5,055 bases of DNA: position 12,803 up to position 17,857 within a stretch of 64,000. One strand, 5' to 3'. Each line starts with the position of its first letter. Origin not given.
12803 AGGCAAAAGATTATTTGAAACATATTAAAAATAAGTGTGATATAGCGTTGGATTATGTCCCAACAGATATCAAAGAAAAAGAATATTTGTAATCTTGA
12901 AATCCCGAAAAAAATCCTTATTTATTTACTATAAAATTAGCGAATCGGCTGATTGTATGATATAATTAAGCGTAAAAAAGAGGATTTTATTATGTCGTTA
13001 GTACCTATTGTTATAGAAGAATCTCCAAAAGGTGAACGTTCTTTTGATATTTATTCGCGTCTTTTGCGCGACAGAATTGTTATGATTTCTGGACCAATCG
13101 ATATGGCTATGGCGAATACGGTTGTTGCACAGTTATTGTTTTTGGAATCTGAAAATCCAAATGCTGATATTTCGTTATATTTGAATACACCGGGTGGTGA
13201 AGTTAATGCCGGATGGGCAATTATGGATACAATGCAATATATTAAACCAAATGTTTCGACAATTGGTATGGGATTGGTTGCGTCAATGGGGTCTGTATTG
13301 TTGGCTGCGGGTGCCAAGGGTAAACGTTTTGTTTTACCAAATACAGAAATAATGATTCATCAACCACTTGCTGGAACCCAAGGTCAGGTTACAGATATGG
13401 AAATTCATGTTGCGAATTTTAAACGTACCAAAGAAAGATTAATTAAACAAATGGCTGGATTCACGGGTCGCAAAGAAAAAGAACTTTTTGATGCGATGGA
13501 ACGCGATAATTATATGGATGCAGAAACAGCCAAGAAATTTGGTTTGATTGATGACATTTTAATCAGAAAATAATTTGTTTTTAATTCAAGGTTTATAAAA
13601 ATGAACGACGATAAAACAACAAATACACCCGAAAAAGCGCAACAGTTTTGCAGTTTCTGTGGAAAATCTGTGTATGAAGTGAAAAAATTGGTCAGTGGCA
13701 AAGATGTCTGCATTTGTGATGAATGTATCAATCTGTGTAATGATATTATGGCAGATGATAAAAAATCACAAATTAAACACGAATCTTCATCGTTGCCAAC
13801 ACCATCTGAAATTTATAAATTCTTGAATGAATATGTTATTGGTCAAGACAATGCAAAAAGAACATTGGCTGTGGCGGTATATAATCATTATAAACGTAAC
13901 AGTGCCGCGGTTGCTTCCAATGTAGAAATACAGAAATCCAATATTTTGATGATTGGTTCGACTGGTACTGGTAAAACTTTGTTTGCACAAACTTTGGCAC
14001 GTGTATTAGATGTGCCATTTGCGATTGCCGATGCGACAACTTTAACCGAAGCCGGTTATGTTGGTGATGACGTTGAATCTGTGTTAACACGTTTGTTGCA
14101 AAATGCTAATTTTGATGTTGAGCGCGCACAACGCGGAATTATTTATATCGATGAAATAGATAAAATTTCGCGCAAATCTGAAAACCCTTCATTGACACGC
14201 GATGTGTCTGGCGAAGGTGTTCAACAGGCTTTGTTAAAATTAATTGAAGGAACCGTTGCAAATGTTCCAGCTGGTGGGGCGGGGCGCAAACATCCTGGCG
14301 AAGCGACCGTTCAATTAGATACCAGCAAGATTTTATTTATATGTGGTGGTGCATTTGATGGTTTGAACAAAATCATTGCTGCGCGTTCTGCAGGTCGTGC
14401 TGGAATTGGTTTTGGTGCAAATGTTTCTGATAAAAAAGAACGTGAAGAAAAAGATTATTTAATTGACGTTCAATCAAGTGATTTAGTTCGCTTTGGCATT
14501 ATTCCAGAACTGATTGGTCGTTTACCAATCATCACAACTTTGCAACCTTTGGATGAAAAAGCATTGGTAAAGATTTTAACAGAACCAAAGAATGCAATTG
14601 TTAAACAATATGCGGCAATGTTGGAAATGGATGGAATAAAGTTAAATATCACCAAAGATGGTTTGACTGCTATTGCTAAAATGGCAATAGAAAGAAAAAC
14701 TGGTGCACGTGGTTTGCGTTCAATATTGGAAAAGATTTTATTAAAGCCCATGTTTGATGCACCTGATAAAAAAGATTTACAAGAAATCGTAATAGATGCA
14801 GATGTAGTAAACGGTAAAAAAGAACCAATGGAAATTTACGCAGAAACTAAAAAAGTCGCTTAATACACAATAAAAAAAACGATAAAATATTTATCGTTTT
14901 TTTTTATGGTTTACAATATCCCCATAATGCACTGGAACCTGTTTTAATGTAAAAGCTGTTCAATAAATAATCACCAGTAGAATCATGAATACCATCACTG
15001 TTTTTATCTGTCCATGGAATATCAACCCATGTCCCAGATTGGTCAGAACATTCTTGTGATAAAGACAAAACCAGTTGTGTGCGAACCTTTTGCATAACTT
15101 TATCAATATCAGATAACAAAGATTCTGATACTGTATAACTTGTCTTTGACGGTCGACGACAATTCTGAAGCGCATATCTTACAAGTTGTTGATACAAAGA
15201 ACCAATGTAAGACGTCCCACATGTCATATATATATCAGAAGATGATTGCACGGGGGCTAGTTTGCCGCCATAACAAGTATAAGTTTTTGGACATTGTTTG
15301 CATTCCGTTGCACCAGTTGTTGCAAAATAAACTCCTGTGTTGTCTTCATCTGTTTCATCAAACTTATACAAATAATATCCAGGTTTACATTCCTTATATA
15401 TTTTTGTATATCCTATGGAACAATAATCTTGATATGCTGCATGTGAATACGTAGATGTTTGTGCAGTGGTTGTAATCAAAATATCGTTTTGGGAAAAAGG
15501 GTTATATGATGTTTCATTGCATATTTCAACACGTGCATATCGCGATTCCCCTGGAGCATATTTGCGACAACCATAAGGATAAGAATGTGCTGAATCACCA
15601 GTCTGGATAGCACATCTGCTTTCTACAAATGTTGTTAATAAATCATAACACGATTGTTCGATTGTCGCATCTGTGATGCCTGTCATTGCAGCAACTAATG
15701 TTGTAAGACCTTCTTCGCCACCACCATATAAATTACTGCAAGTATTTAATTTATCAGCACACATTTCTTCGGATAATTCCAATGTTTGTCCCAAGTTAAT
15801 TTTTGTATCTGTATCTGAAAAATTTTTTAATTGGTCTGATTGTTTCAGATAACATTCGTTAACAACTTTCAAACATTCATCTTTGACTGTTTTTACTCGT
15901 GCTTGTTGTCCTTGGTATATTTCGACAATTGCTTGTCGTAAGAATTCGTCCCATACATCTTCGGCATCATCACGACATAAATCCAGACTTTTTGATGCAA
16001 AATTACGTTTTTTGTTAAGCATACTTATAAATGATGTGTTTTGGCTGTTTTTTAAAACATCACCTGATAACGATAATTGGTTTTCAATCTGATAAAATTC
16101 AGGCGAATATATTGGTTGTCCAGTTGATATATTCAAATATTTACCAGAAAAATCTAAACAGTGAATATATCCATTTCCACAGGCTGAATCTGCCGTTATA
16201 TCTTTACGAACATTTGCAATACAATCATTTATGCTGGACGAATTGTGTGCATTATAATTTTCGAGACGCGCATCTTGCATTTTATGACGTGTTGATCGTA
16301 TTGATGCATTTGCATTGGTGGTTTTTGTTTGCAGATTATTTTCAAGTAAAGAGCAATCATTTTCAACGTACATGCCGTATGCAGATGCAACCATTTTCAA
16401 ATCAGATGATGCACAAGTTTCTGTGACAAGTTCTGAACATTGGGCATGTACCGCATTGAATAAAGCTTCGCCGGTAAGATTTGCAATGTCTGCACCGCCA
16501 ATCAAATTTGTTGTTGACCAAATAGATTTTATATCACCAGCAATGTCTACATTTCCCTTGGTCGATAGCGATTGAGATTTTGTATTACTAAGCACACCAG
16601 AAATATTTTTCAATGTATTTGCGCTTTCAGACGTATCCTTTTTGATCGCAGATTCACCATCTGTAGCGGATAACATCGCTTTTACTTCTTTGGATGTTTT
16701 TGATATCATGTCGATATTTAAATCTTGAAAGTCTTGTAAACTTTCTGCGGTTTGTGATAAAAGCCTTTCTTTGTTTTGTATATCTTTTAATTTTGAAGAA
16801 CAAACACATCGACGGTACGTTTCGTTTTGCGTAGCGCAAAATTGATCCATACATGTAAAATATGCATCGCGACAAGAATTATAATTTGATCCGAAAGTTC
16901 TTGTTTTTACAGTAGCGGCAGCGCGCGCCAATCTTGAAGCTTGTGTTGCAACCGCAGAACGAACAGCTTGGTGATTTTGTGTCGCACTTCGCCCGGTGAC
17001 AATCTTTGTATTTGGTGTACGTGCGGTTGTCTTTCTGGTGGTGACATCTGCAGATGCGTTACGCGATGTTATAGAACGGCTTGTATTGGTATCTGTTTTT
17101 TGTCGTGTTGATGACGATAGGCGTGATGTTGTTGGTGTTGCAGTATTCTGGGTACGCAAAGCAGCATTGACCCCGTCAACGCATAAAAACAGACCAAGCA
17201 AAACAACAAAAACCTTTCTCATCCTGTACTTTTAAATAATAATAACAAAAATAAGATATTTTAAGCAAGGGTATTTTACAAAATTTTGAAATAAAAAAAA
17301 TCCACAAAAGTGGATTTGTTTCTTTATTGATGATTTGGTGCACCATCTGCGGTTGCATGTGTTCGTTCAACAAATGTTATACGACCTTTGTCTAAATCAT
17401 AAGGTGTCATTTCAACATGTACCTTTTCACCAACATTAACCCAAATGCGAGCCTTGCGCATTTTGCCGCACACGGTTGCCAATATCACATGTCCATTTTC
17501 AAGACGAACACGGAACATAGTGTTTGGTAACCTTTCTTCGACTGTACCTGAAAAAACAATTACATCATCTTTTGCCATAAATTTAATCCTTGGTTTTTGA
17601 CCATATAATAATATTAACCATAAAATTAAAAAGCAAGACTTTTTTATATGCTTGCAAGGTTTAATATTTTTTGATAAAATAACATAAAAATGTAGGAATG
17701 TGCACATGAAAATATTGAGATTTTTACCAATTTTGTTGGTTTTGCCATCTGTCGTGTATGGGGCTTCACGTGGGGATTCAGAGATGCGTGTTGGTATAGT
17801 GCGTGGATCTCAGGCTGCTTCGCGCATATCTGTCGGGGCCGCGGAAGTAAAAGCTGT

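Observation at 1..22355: Expanded family of giant cysteine-rich secreted proteins (six paralogs), a candidate undescribed envelope/surface system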

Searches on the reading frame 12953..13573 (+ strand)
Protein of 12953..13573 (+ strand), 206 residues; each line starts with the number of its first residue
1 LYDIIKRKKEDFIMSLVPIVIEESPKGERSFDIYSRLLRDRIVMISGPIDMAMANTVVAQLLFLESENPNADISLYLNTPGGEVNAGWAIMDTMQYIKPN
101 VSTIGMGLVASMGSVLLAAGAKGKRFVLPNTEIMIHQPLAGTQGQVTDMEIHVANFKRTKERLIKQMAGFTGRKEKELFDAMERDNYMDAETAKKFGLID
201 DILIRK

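Call 9: search_protein_families(library=ncbifam, proteins=[window:12953-13573:+], max_evalue=0.00001)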
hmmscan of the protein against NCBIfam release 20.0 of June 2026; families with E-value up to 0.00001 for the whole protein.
window:12953-13573:+ (206 aa): 10 families
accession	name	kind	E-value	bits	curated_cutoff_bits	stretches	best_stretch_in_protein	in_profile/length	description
NF001368.0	PRK00277.1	subfamily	5.8e-84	281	249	1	12-204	4-196/203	ATP-dependent Clp protease proteolytic subunit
TIGR00493.1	clpP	equivalog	3.2e-80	268.4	308.6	1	14-205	1-192/192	ATP-dependent Clp endopeptidase proteolytic subunit ClpP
NF009205.0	PRK12553.1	subfamily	9e-68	228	228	1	14-203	11-202/211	ATP-dependent Clp protease proteolytic subunit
NF011090.0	PRK14513.1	equivalog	3.6e-67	226.1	347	1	14-203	1-190/201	ATP-dependent Clp protease proteolytic subunit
NF009203.0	PRK12551.1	equivalog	2.4e-64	216.7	359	1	16-205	1-190/196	ATP-dependent Clp protease proteolytic subunit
NF011091.0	PRK14514.1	equivalog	1.1e-58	198.5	361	1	16-206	30-220/221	ATP-dependent Clp endopeptidase proteolytic subunit ClpP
NF011089.0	PRK14512.1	equivalog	5.9e-46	156.8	251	1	34-203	22-191/200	ATP-dependent Clp protease proteolytic subunit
NF009204.0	PRK12552.1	equivalog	3.2e-39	134.6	263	1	32-204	22-213/225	ATP-dependent Clp protease proteolytic subunit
NF045540.1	scaf_prot_MCP1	exception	3.9e-24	85.4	475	1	68-203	28-161/652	ClpP-like prohead protease/major capsid protein fusion protein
NF045542.1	Clp_rel_HeadMat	equivalog_domain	9.3e-23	81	120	1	53-202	19-165/165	head maturation protease, ClpP-related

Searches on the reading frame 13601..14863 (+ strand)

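Call 9: search_protein_families(library=ncbifam, proteins=[window:13601-14863:+], max_evalue=0.00001)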
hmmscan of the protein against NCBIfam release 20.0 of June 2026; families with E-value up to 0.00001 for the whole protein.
window:13601-14863:+ (420 aa): 14 families
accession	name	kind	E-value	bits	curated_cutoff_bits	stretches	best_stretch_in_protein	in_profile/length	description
NF003745.1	PRK05342.1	equivalog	1e-187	624.2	359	1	12-417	3-413/418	ATP-dependent Clp protease ATP-binding subunit ClpX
TIGR00382.1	clpX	equivalog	2.6e-178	593.3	370.75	1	12-409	6-411/414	ATP-dependent protease ATP-binding subunit ClpX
TIGR00390.1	hslU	equivalog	1.8e-64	218.3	362.45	3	67-169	2-104/441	ATP-dependent protease ATPase subunit HslU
TIGR02639.1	ClpA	equivalog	9.3e-12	44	993.15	0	69-150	449-525/734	ATP-dependent Clp protease ATP-binding subunit ClpA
TIGR03346.1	chaperone_ClpB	equivalog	1.1e-08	33.9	1232.1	0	279-385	725-827/853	ATP-dependent chaperone ClpB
NF008004.0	PRK10733.1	equivalog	7.6e-08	30.8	1008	1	79-193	154-260/644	ATP-dependent zinc metalloprotease FtsH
TIGR03345.1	VI_ClpV1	equivalog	1e-07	30.6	884.95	0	275-384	727-831/852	type VI secretion system ATPase TssH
NF003069.1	PRK03992.1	subfamily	4.4e-07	29.4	500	1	113-214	166-258/379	proteasome-activating nucleotidase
TIGR01241.2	FtsH_fam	equivalog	5.4e-07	28.8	600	1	110-193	194-270/598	ATP-dependent zinc metalloprotease FtsH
TIGR01242.2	TIGR01242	subfamily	5.8e-07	28.8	500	1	27-215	70-242/362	proteasome-activating nucleotidase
NF000868.0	PRK00080.1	equivalog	6.3e-07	28.6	282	1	73-194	22-119/330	Holliday junction branch migration DNA helicase RuvB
TIGR01243.1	CDC48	subfamily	6.8e-07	28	802.65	1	114-217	214-308/733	CDC48 family AAA ATPase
NF041006.2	cell_div_CdvC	equivalog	1.6e-06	27.3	650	1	79-190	105-211/370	cell division protein CdvC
NF003229.0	PRK04195.1-5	equivalog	6.1e-06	25.2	280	1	79-216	19-132/413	replication factor C large subunit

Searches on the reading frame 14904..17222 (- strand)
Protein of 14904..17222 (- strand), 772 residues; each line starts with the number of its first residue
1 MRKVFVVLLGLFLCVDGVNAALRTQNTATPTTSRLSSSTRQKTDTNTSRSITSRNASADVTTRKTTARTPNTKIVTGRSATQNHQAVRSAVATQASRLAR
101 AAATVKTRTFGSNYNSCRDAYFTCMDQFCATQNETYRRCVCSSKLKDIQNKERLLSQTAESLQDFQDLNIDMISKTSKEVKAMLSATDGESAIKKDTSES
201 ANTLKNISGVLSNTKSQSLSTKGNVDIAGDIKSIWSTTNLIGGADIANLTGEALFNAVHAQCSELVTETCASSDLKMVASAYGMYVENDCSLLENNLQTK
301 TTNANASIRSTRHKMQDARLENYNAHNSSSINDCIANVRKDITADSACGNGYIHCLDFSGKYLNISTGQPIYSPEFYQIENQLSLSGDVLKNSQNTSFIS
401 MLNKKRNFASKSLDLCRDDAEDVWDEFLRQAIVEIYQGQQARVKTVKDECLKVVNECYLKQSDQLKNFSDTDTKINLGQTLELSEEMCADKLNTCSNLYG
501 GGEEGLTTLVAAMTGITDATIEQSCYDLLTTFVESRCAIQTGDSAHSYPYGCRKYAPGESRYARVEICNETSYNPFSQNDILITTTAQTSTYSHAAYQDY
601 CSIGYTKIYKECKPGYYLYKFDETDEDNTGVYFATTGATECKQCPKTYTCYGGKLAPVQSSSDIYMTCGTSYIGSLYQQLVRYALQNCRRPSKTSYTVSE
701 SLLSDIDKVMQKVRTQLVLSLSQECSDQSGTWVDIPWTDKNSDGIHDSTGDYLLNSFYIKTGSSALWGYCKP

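Call 5: search_protein_families(library=pfam, proteins=[window:14904-17222:-], max_evalue=1)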
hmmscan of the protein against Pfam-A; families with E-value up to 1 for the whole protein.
window:14904-17222:- (772 aa): 1 family
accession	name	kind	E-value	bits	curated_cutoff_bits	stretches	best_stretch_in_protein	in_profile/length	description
PF10867.13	DUF2664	-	0.21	12.5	22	0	108-182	15-88/89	Protein of unknown function (DUF2664)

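Call 62: find_homologous_proteins(query=window:14904-17222:-)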
Query window:14904-17222:- (772 aa): 833 proteins with E <= 0.001 among 8000 candidates; the best 120 are listed.
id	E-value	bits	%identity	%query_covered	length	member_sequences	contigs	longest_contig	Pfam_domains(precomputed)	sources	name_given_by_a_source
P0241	0.0e+0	1730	100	100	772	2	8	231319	-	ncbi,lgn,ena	-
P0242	0.0e+0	1318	77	100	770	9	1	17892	-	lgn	-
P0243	0.0e+0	1248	73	100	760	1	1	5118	-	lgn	-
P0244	0.0e+0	1221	71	100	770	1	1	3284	-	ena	-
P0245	0.0e+0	1182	70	98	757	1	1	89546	-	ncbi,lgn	-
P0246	0.0e+0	1176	69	100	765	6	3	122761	-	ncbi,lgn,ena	-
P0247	0.0e+0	1169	69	100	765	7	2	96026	-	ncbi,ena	-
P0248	0.0e+0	1168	67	100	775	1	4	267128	-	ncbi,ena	-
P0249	0.0e+0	1157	68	100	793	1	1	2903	-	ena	-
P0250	0.0e+0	1151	67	100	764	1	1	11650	-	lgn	-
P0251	0.0e+0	1149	68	100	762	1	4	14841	-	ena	-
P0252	0.0e+0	1140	67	100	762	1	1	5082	-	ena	-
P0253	0.0e+0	1121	65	100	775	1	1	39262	-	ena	-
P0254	0.0e+0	1115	66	100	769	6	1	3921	-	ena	-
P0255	0.0e+0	1113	64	100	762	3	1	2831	-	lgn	-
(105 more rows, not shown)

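Call 77: search_protein_families(library=ncbifam, proteins=[window:14904-17222:-], max_evalue=0.01)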
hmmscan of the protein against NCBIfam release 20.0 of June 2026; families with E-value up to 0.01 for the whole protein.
window:14904-17222:- (772 aa): 0 families

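Call 105: search_solved_structures(query=A3, max_evalue=1)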
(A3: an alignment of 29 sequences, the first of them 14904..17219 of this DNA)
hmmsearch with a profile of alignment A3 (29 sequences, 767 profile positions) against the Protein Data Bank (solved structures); distinct sequences matched with E-value up to 1: 1.
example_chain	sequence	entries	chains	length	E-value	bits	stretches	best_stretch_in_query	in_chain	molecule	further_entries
24ew_C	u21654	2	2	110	0.78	11.2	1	437-510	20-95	Non-structural protein 7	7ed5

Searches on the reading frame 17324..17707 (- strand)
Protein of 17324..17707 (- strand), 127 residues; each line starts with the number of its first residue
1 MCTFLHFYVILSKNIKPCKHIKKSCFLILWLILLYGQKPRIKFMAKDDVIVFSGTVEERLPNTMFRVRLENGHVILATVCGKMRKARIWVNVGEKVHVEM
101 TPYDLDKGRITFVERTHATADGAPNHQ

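Call 9: search_protein_families(library=ncbifam, proteins=[window:17324-17707:-], max_evalue=0.00001)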
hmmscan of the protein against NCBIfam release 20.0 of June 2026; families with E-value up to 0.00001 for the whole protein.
window:17324-17707:- (127 aa): 2 families
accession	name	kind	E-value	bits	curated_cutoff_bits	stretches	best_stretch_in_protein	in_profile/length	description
TIGR00008.1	infA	equivalog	3.7e-25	87.7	61.15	1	46-112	1-67/69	translation initiation factor IF-1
TIGR00523.1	eIF-1A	equivalog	2e-06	27.8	102.9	1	38-110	8-78/98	translation initiation factor eIF-1A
